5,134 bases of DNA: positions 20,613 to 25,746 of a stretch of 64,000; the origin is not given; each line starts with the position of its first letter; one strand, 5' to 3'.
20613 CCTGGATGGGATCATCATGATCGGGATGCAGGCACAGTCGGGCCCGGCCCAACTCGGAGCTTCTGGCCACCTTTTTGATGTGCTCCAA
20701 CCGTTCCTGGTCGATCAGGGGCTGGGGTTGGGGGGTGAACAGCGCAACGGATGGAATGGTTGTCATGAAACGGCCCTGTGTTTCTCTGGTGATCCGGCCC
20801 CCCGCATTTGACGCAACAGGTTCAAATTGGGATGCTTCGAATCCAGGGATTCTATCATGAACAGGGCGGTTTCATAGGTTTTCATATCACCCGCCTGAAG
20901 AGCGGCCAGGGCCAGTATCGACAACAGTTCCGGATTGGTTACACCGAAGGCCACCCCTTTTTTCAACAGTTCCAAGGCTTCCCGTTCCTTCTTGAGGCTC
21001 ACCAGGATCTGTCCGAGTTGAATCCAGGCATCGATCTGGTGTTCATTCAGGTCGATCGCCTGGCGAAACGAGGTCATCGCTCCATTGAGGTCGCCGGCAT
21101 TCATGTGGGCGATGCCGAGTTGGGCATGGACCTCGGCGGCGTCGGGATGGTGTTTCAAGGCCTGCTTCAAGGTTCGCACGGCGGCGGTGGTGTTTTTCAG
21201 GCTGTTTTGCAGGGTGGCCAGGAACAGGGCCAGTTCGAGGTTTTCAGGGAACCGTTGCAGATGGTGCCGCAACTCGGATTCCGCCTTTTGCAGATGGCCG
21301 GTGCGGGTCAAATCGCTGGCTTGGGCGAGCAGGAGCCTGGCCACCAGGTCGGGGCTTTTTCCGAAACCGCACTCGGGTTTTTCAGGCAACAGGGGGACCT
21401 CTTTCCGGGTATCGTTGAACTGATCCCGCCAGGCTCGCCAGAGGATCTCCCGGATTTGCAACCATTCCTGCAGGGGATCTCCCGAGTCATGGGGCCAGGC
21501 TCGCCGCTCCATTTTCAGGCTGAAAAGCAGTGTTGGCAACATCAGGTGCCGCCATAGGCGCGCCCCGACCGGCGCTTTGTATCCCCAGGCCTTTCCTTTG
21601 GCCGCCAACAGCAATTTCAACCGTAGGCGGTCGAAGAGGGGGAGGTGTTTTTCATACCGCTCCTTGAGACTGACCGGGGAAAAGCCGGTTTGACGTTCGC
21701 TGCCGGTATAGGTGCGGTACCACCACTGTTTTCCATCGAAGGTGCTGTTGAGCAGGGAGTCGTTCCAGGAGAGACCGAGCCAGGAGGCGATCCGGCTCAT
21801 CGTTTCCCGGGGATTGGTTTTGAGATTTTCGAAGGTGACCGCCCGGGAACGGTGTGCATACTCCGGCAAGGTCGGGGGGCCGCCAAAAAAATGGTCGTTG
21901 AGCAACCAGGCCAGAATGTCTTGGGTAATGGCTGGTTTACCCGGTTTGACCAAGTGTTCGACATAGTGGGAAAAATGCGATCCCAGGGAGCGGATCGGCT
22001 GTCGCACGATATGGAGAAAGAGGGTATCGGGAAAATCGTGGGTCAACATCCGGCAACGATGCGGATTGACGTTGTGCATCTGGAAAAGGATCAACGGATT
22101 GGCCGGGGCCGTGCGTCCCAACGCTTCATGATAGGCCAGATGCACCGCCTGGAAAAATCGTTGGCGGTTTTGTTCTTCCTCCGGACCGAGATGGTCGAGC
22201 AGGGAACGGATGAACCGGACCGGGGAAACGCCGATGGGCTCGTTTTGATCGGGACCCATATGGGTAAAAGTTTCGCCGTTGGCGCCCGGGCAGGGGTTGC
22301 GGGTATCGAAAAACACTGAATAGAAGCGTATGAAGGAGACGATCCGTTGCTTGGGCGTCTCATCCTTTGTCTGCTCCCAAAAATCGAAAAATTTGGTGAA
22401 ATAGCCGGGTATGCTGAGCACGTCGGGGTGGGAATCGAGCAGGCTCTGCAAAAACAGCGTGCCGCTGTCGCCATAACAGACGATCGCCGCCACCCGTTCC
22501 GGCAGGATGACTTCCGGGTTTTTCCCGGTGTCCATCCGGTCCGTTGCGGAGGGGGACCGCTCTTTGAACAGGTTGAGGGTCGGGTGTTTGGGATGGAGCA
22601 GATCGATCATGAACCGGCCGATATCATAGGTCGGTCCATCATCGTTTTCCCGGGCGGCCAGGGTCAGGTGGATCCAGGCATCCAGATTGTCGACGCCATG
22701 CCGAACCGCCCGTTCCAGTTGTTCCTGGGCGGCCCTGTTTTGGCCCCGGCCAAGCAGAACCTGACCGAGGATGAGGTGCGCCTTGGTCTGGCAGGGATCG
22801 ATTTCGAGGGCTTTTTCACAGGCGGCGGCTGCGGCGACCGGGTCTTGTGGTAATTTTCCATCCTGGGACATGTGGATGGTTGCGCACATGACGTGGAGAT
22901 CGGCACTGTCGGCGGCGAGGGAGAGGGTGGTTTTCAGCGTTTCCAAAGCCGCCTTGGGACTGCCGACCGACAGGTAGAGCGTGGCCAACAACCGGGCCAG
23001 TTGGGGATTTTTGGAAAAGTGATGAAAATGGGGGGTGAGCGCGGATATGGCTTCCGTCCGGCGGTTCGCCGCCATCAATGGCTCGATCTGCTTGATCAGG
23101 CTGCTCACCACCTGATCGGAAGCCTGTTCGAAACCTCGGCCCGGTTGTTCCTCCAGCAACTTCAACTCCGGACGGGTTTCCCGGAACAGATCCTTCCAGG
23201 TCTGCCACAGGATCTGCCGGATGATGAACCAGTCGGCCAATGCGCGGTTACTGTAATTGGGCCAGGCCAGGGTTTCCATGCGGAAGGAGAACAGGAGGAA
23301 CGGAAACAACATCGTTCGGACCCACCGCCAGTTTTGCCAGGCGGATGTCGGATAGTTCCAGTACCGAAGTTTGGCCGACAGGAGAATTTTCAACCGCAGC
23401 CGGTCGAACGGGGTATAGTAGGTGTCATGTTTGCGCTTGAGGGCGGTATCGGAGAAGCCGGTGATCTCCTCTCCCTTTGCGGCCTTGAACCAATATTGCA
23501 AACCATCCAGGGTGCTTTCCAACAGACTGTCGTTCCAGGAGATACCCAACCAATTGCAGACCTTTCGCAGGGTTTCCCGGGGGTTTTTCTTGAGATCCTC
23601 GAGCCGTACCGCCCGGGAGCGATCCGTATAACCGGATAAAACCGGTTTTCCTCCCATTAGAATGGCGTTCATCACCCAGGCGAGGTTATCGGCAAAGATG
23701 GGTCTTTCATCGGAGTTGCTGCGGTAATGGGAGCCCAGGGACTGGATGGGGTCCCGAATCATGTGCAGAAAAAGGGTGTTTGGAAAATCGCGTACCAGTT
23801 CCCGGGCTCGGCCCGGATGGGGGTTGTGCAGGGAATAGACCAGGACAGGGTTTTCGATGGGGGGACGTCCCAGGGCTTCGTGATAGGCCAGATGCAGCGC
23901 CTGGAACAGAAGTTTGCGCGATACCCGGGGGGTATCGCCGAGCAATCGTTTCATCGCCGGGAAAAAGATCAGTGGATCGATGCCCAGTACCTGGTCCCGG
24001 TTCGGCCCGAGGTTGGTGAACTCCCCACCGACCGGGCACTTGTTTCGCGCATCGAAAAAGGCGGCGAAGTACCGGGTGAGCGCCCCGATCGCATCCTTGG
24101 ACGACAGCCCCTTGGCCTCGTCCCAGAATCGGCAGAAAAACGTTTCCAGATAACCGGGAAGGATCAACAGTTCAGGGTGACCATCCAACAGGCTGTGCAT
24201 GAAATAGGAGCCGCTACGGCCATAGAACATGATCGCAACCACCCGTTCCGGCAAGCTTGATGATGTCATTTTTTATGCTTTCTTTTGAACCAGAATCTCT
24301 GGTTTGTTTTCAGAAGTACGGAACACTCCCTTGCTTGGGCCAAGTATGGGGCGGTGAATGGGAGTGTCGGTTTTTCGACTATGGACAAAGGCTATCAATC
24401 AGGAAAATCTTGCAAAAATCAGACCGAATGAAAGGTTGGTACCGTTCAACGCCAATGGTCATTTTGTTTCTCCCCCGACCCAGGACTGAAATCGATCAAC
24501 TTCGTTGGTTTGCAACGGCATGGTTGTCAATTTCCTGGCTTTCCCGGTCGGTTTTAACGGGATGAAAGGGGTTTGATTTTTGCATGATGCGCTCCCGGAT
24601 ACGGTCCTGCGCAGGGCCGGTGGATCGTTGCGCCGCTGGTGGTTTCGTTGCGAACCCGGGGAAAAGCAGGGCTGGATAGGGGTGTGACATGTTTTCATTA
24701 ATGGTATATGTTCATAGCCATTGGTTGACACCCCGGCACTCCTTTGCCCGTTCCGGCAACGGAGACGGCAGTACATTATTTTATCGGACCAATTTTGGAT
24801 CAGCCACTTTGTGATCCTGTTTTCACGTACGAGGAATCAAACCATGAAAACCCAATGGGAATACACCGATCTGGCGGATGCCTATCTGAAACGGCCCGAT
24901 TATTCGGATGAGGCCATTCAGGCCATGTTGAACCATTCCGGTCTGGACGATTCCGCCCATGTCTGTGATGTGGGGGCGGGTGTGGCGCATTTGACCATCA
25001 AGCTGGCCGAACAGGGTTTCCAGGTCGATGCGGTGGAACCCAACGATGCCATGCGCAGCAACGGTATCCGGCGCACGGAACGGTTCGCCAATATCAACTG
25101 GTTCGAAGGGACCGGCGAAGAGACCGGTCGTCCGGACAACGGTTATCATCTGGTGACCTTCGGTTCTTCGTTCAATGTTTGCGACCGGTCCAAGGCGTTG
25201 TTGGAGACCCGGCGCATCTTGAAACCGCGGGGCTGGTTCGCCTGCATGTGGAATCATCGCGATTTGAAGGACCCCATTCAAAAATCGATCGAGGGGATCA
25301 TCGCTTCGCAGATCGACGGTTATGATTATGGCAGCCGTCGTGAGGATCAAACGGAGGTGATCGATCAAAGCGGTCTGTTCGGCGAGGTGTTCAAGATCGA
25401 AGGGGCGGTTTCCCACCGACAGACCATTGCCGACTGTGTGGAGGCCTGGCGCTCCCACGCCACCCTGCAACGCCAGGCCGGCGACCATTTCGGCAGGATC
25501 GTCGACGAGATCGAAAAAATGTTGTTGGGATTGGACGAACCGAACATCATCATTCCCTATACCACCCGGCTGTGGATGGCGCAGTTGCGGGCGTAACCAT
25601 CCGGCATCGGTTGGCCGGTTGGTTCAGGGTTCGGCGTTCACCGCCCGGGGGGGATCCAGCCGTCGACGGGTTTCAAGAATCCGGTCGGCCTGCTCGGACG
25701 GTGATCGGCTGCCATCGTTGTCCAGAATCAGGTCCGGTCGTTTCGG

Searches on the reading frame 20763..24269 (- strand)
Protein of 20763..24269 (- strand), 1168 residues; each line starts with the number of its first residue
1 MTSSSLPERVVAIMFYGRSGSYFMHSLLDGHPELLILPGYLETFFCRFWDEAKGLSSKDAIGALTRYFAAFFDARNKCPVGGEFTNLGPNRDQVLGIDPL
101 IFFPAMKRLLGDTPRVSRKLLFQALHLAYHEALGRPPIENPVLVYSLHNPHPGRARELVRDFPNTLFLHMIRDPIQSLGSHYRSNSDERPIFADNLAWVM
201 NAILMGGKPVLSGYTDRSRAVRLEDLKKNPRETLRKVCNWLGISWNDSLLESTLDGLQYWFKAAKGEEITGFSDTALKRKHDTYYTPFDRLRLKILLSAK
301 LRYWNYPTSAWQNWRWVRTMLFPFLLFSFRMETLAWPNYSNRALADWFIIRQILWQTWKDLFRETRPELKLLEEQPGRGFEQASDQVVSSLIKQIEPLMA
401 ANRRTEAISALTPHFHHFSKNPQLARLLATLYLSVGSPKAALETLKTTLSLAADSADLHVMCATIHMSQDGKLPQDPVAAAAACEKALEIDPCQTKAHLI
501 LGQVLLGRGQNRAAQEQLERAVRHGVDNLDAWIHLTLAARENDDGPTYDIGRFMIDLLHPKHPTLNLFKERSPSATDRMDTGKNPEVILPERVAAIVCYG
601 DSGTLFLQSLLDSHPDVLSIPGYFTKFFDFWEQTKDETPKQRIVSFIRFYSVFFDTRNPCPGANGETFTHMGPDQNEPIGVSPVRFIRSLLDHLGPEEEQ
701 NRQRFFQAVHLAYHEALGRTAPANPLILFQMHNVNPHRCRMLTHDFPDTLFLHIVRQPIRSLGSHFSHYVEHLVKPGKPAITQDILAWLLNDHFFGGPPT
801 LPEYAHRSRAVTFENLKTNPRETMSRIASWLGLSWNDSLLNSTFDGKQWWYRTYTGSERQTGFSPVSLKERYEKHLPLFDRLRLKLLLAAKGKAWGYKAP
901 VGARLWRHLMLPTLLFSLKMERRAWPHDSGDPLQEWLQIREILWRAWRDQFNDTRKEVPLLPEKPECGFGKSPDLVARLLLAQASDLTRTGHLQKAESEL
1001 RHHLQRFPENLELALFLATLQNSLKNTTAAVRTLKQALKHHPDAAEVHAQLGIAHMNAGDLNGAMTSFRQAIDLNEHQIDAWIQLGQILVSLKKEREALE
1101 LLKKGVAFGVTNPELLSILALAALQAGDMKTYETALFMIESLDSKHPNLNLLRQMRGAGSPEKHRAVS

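Call 5: search_protein_families(library=pfam, proteins=[window:20763-24269:-], max_evalue=0.01)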
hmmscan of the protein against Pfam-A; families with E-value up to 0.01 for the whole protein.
window:20763-24269:- (1168 aa): 20 families
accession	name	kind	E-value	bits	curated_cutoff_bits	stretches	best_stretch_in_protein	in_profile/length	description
PF14559.12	TPR_19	-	5.3e-27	94.4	25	4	991-1049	5-63/68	Tetratricopeptide repeat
PF13469.12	Sulfotransfer_3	-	6.7e-26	92.3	27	2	13-247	4-216/216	Sulfotransferase family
PF13428.12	TPR_14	-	9.9e-21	72.6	23.5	2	1046-1088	2-44/44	Tetratricopeptide repeat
PF23914.1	TPR_CcmH_CycH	-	1.6e-17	64.3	42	3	1034-1131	39-139/158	Cytochrome c-type biogenesis protein H TPR domain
PF13432.12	TPR_16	-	2.2e-14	54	32.7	2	1026-1074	12-60/65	Tetratricopeptide repeat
PF00515.34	TPR_1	-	1.2e-13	50.7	27.8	1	1045-1077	1-33/34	Tetratricopeptide repeat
PF13414.12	TPR_11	-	1.8e-13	50.3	26.8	2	1026-1059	9-42/42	TPR repeat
PF07719.23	TPR_2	-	3.6e-12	45.8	27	1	1045-1076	1-32/34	Tetratricopeptide repeat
PF13181.12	TPR_8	-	1e-11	44.4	25.7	0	1045-1076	1-32/34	Tetratricopeptide repeat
PF13431.12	TPR_17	-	1.2e-10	41.3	24.4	1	483-516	1-34/34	Tetratricopeptide repeat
PF12895.13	ANAPC3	-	8.2e-09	36.1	27.2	1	1029-1104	10-81/82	Anaphase-promoting complex, cyclosome, subunit 3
PF00685.33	Sulfotransfer_1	-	2.5e-07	30.8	22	0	221-273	159-209/255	Sulfotransferase domain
PF13371.12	TPR_9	-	1.2e-06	28.8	35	0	1027-1081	11-65/73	Tetratricopeptide repeat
PF13424.12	TPR_12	-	6e-06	26.8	30.1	0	1044-1107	2-73/77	Tetratricopeptide repeat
PF12569.14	NatA_aux_su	-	4.4e-05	23.1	33.3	1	975-1076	157-257/515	N-terminal acetyltransferase A, auxiliary subunit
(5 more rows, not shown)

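Call 12: search_protein_families(library=ncbifam, proteins=[window:20763-24269:-], max_evalue=0.001)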
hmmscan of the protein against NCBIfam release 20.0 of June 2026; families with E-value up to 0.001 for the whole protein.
window:20763-24269:- (1168 aa): 19 families
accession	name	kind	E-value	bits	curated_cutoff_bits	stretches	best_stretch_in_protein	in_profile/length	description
TIGR02917.1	PEP_TPR_lipo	equivalog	6.1e-22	77.3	312.2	2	981-1146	300-461/899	XrtA/PEP-CTERM system TPR-repeat protein PrsT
NF040959.1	MamA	equivalog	1.4e-20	73.6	200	3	1027-1127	53-153/204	magnetosome protein MamA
TIGR02521.1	type_IV_pilW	equivalog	4.9e-18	65.5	154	2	1026-1148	46-170/234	type IV pilus biogenesis/stability protein PilW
NF033920.0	C39_PA2778_fam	equivalog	1.5e-14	54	150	2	980-1075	159-254/255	PA2778 family cysteine peptidase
TIGR00540.1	TPR_hemY_coli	hypoth_equivalog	1.2e-09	37.4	142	2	978-1104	262-384/385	heme biosynthesis-associated TPR protein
NF008757.0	PRK11788.1-5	equivalog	4.5e-09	35.9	363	1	980-1138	110-274/388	lipopolysaccharide assembly protein LapB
NF033758.1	gliding_GltE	equivalog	5.2e-07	29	225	1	994-1108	239-354/411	adventurous gliding motility TPR repeat lipoprotein GltE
NF007302.0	PRK09782.1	equivalog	5.2e-07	28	1223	0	426-546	584-697/990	phage receptor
NF008520.0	PRK11447.1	equivalog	6.4e-07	27.5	858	1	1026-1085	284-345/1157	cellulose synthase complex outer membrane protein BcsC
NF052415.1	T3SS_chap_SctY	equivalog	8.6e-07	29.5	70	1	424-522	8-104/106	type III secretion apparatus assembly chaperone SctY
TIGR02552.1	LcrH_SycD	equivalog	9e-07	28.7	104.8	0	1033-1147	6-120/136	SycD/LcrH family type III secretion system chaperone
TIGR03939.1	PGA_TPR_OMP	equivalog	2.3e-06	26.2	366.65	1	992-1104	101-213/800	poly-beta-1,6 N-acetyl-D-glucosamine export porin PgaA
TIGR00990.1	3a0801s09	subfamily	3.4e-06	26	757.25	0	993-1089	347-443/615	mitochondrial import receptor subunit TOM70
NF033762.1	social_mot_Tgl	equivalog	5.8e-06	25.8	225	1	989-1104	43-161/252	social motility TPR repeat lipoprotein Tgl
TIGR04510.1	mod_pep_cyc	subfamily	6.9e-06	24.9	400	0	990-1124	452-581/814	putative peptide modification system cyclase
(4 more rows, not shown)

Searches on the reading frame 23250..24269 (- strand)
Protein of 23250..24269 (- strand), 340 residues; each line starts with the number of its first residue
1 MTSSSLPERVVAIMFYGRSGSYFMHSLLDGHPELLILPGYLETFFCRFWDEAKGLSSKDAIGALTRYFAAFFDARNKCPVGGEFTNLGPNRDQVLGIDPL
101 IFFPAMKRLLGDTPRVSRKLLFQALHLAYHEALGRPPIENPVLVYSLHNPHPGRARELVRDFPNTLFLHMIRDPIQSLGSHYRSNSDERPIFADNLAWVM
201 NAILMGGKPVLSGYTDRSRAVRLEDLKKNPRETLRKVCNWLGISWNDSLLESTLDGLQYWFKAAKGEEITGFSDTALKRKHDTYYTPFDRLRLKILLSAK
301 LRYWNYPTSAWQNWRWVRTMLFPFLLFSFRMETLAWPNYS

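Call 92: search_solved_structures(query=A5, max_evalue=1)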
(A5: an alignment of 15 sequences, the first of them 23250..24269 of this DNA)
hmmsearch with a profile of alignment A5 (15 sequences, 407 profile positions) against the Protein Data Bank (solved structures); distinct sequences matched with E-value up to 1: 33.
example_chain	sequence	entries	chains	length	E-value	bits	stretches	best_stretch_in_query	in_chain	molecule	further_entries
5wrj_A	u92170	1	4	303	1.7e-15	60.2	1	166-270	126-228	Protein-tyrosine sulfotransferase 1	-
5wri_A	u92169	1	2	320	1.9e-15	60.1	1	167-270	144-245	Protein-tyrosine sulfotransferase 1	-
9wp1_A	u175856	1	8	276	4.3e-15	58.9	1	166-270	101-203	Protein-tyrosine sulfotransferase 1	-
4gox_A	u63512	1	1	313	8e-15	58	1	175-272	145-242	Polyketide synthase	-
4gbm_A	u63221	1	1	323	3.9e-13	52.5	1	170-272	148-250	CurM Sulfotransferase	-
3ap3_A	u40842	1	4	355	1.8e-11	47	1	168-270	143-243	Protein-tyrosine sulfotransferase 2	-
9wwe_A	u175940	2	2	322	2.2e-11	46.7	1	168-270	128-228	Protein-tyrosine sulfotransferase 2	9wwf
3ap1_A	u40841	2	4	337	2.4e-11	46.6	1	168-270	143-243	Protein-tyrosine sulfotransferase 2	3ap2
8w5z_A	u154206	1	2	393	1e-10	44.5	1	169-270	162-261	Protein-tyrosine sulfotransferase (Fragment)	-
2ad1_A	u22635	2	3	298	0.00043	22.7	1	178-268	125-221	Sulfotransferase 1C2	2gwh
1zd1_A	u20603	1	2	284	0.0006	22.2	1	179-266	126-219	Sulfotransferase 4A1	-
5x2b_D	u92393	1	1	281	0.0016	20.8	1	178-268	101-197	Sulfotransferase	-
5x2b_F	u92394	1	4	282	0.0016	20.8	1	178-268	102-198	Sulfotransferase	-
5x2b_C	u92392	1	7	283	0.0016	20.8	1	178-268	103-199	Sulfotransferase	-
3rnl_A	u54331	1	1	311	0.002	20.5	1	165-264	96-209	Sulfotransferase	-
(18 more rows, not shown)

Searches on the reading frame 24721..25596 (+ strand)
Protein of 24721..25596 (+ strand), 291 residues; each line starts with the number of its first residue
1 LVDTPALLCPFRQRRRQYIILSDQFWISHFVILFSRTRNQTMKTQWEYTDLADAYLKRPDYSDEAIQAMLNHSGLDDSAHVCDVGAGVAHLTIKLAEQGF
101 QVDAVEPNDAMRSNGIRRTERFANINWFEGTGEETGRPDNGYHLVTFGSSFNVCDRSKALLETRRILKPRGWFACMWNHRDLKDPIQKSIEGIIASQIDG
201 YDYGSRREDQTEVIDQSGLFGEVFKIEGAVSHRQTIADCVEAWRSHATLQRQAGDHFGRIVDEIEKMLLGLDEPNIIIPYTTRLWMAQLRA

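Call 5: search_protein_families(library=pfam, proteins=[window:24721-25596:+], max_evalue=0.01)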
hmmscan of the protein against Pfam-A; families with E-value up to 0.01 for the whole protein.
window:24721-25596:+ (291 aa): 7 families
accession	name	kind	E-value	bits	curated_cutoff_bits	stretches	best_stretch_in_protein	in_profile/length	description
PF08241.18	Methyltransf_11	-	5.8e-10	40.1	21.2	1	83-175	2-95/95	Methyltransferase domain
PF01209.24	Ubie_methyltran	-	1e-09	38.5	20.1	1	76-177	46-153/233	ubiE/COQ5 methyltransferase family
PF13649.12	Methyltransf_25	-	1.6e-09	38.8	27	1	81-171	1-97/97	Methyltransferase domain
PF13489.12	Methyltransf_23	-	1.4e-06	28.5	27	1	75-176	20-117/164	Methyltransferase domain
PF08242.18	Methyltransf_12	-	5.4e-06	27.5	30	1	83-173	2-98/98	Methyltransferase domain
PF13847.12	Methyltransf_31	-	0.00097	19.3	27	1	76-189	2-125/145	Methyltransferase domain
PF00398.26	RrnaAD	-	0.0033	17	24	1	64-111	17-64/263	Ribosomal RNA adenine dimethylase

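Call 12: search_protein_families(library=ncbifam, proteins=[window:24721-25596:+], max_evalue=0.001)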
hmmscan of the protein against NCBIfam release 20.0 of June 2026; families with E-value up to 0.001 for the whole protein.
window:24721-25596:+ (291 aa): 12 families
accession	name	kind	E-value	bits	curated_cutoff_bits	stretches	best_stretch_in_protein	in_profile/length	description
TIGR01934.1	MenG_MenH_UbiE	subfamily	1.2e-10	41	158.35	1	69-180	31-146/223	ubiquinone/menaquinone biosynthesis methyltransferase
NF052510.1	methyltran_MpqE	exception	2.6e-10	40.1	335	1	75-181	44-157/234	methyl-plastoquinone biosynthesis methyltransferase MpqE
NF001244.0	PRK00216.1-5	equivalog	6.2e-08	32.2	216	1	70-187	41-165/236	bifunctional demethylmenaquinone methyltransferase/2-methoxy-6-polyprenyl-1,4-benzoquinol methylase UbiE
NF043040.1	corrin_prot_MT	hypoth_equivalog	1.6e-06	27.7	180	1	77-173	41-145/216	corrinoid protein-associated methyltransferase CpaM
NF001242.0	PRK00216.1-3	equivalog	3e-06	26.8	351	1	76-176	69-176/258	bifunctional demethylmenaquinone methyltransferase/2-methoxy-6-polyprenyl-1,4-benzoquinol methylase UbiE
NF045667.1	MTase_DVU1556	equivalog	3.4e-06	26.7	155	1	66-175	11-119/213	DVU_1556 family methyltransferase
NF001243.0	PRK00216.1-4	equivalog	6.2e-06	25.7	235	1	74-176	44-152/237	demethylmenaquinone methyltransferase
NF001240.0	PRK00216.1-1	equivalog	6.4e-05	22.1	378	1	70-188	56-181/251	bifunctional demethylmenaquinone methyltransferase/2-methoxy-6-polyprenyl-1,4-benzoquinol methylase UbiE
TIGR02752.1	MenG_heptapren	equivalog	0.00011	21.9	419.85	1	75-176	43-150/231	demethylmenaquinone methyltransferase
NF001241.0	PRK00216.1-2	equivalog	0.00011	21.9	327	1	75-173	49-145/231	demethylmenaquinone methyltransferase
TIGR02072.1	BioC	equivalog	0.00022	21.1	184.95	0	69-175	26-132/244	malonyl-ACP O-methyltransferase BioC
NF000499.2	Erm23S_rRNA_broad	equivalog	0.00033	20.1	212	1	63-124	9-70/244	23S ribosomal RNA methyltransferase Erm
